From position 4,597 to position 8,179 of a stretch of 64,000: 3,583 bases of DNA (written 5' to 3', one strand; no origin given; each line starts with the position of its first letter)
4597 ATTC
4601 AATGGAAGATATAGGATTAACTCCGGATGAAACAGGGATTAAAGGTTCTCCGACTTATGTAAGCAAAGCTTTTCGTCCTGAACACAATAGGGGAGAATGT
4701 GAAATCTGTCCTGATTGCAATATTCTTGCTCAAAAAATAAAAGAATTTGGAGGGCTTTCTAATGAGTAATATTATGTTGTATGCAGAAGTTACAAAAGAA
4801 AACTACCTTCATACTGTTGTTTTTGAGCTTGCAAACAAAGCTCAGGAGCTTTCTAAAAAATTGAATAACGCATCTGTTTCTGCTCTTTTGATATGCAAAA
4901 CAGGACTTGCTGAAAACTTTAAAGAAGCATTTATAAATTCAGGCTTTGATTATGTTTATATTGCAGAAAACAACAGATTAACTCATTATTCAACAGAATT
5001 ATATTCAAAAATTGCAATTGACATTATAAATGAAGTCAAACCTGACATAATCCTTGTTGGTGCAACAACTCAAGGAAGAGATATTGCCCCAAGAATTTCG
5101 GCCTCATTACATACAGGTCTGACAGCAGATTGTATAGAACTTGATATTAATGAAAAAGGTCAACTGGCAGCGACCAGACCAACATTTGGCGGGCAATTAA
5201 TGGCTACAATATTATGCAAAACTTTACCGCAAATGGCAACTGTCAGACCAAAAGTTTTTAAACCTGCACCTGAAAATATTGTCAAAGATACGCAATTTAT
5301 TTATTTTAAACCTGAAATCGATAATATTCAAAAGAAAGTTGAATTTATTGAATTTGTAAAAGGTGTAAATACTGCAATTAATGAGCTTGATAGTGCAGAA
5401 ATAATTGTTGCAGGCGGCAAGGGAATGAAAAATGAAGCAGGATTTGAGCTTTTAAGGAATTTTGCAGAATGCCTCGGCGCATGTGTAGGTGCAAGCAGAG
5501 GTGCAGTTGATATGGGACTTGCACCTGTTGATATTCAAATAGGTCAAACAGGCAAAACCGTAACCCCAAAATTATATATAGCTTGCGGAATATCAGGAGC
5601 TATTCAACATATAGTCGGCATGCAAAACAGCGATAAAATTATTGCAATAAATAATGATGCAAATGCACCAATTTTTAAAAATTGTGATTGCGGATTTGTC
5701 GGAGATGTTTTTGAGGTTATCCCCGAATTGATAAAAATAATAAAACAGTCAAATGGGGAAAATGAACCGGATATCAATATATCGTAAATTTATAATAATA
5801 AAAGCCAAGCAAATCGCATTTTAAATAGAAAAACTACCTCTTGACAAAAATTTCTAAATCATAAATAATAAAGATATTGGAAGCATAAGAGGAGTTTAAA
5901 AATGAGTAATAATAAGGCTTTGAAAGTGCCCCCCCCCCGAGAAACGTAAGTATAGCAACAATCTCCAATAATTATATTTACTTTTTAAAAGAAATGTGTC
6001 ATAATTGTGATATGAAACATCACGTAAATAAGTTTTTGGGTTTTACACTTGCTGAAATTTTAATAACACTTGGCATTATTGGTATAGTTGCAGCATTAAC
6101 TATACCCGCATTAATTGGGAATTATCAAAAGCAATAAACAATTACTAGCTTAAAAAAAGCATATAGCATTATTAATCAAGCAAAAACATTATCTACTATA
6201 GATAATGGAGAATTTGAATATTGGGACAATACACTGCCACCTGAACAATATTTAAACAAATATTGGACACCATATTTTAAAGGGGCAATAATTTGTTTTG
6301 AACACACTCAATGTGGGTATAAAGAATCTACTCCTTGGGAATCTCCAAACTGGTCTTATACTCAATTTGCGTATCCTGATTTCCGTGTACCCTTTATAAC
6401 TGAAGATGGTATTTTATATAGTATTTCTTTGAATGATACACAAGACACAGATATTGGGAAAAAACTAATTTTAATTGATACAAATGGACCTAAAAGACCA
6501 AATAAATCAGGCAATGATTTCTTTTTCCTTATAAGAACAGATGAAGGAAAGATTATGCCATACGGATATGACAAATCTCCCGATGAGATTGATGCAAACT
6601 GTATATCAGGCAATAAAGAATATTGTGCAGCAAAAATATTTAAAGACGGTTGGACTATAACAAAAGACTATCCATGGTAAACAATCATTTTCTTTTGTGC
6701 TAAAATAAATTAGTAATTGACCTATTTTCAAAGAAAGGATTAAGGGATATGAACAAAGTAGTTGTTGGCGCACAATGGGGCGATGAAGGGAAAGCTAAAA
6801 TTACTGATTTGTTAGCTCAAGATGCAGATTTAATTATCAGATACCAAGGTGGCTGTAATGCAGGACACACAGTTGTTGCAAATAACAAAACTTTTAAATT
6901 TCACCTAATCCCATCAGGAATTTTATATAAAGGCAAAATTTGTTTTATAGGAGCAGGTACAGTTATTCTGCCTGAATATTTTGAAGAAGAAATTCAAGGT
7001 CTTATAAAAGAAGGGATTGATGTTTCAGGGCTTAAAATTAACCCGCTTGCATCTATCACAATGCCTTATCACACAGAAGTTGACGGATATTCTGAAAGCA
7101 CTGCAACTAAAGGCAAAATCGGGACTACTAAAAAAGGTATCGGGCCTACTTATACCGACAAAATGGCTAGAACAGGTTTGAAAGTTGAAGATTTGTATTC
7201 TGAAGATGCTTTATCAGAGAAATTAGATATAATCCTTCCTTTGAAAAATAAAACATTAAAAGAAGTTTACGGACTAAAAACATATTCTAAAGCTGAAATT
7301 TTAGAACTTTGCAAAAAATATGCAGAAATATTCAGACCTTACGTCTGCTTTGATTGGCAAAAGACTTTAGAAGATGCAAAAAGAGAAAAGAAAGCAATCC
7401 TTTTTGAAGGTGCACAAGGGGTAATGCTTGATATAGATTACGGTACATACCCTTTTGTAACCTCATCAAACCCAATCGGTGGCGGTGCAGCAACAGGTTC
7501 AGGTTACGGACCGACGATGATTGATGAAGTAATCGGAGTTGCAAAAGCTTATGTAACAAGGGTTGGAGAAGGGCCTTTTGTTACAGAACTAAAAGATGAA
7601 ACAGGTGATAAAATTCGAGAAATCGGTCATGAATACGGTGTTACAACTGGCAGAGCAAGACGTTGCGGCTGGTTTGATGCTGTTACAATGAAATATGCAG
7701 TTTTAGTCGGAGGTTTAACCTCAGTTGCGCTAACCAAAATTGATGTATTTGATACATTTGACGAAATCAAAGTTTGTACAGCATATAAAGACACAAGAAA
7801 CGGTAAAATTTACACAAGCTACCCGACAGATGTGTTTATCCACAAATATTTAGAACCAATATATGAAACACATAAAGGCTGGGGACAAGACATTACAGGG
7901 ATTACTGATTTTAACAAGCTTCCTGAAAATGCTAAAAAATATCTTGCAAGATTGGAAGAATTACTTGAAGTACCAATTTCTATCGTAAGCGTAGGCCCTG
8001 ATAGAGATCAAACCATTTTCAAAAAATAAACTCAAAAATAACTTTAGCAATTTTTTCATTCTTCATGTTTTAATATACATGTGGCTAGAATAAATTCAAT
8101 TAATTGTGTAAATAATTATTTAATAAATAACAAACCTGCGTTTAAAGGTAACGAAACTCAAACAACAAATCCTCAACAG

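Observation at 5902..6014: C10 homopolymer inside a mini-ORF upstream of a pilin-like gene: candidate slipped-strand phase-variation switch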

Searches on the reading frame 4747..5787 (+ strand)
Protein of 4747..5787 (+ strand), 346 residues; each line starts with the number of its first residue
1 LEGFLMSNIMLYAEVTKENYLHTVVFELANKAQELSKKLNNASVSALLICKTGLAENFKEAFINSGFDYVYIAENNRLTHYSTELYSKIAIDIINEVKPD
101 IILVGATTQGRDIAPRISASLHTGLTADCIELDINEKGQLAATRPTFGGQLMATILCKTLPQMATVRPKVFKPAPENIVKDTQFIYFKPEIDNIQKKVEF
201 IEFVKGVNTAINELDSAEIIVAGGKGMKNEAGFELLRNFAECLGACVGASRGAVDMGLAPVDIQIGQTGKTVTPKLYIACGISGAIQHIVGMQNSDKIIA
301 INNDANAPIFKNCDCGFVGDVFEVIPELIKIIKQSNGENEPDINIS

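Call 7: search_protein_families(library=pfam, proteins=[window:4747-5787:+], max_evalue=0.01)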
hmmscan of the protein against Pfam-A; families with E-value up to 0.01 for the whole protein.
window:4747-5787:+ (346 aa): 2 families
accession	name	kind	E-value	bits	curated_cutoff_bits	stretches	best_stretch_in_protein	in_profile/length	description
PF01012.27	ETF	-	1.3e-41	142.8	26.7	1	10-177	2-166/181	Electron transfer flavoprotein domain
PF00766.25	ETF_alpha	-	1.9e-33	114.7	27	1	213-293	1-81/81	Electron transfer flavoprotein FAD-binding domain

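Call 9: find_encoding_contigs(protein=window:4747-5787:+, flank=4000, max_places=10)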
Protein window:4747-5787:+ (346 aa): no gene with exactly this product is on record in the collection.

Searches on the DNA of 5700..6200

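Call 17: search_rna_families(source=window, start=5700, end=6200, threshold=evalue, max_evalue=10, show_alignments=2)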
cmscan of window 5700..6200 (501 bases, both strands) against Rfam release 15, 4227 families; matches with E-value up to 10: 2.
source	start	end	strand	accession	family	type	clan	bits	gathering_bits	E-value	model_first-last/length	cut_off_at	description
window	6001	6079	+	RF00132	snoR24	Gene; snRNA; snoRNA; CD-box;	-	17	38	3.4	1-92/92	no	Small nucleolar RNA R24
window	6126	6181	-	RF02189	ST7-OT4_3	Gene; lncRNA;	-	9.4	50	7.8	247-302/302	no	ST7 overlapping transcript 4 conserved region 3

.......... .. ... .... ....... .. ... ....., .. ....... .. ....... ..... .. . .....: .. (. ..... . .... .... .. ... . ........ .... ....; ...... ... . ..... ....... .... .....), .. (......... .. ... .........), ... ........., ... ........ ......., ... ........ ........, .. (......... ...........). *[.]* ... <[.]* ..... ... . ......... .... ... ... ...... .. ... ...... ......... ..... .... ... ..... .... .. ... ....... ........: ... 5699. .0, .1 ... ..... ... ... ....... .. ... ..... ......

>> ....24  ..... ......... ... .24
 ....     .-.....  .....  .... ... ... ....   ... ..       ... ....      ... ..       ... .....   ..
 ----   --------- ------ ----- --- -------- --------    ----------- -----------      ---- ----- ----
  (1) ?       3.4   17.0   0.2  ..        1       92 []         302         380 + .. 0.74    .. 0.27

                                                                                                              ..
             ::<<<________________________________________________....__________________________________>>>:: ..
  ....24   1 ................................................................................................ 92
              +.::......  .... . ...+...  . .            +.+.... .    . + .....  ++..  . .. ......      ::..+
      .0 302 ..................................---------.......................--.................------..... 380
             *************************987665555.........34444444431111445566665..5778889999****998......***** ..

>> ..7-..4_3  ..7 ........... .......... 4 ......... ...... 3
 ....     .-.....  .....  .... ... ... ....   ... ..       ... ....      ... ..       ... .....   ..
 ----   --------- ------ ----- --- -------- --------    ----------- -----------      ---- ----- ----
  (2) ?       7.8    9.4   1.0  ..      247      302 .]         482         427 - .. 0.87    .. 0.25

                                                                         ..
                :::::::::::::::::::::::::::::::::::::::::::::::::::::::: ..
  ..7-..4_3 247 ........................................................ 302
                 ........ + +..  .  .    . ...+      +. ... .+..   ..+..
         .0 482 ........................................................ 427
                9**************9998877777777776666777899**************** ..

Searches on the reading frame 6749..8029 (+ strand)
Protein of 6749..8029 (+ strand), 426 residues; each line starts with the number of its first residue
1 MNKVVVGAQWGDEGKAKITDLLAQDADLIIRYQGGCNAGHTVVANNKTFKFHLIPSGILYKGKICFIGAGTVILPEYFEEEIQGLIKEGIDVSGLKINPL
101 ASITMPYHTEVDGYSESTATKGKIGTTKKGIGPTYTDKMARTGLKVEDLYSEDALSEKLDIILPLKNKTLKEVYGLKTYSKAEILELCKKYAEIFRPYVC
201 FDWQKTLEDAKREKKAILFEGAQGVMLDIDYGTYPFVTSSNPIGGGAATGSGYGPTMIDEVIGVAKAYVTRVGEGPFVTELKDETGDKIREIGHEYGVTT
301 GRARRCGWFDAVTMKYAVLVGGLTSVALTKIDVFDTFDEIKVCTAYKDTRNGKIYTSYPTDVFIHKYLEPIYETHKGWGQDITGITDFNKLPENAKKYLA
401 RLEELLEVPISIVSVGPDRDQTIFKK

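Call 7: search_protein_families(library=pfam, proteins=[window:6749-8029:+], max_evalue=0.01)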
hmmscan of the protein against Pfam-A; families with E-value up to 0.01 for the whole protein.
window:6749-8029:+ (426 aa): 1 family
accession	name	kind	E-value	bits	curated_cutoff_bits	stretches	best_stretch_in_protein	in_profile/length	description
PF00709.27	Adenylsucc_synt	-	2.3e-172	573.9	27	1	4-423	1-416/416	Adenylosuccinate synthetase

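Call 8: find_encoding_contigs(protein=window:6749-8029:+, flank=4000, max_places=10)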
Protein window:6749-8029:+ (426 aa): 5 contigs read that carry it; 2 places shown.
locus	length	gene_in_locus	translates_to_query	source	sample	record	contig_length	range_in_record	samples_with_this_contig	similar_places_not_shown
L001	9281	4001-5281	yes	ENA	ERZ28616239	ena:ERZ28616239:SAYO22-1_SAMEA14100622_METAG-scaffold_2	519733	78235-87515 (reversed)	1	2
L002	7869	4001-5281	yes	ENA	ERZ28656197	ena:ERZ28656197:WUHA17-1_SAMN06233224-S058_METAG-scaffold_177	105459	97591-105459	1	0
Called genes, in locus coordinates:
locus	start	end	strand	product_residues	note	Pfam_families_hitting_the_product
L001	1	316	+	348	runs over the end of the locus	PF00294:PfkB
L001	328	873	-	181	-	PF12464:Mac, PF00132:Hexapep, PF14602:Hexapep_2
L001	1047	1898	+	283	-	PF00175:NAD_binding_1 (weak), PF10418:DHODB_Fe-S_bind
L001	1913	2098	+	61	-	-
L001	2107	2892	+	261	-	PF01012:ETF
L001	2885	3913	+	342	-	PF01012:ETF, PF00766:ETF_alpha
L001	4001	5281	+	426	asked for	PF00709:Adenylsucc_synt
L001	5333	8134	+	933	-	PF00675:Peptidase_M16, PF05193:Peptidase_M16_C, PF00675:Peptidase_M16 (weak), PF05193:Peptidase_M16_C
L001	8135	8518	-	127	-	-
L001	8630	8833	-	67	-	PF04070:DUF378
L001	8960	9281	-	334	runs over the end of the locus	PF00044:Gp_dh_N, PF02800:Gp_dh_C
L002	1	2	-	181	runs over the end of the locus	PF12464:Mac, PF00132:Hexapep, PF14602:Hexapep_2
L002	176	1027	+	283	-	PF00175:NAD_binding_1 (faint), PF10418:DHODB_Fe-S_bind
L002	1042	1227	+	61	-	-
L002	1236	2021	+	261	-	PF01012:ETF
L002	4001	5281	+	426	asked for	PF00709:Adenylsucc_synt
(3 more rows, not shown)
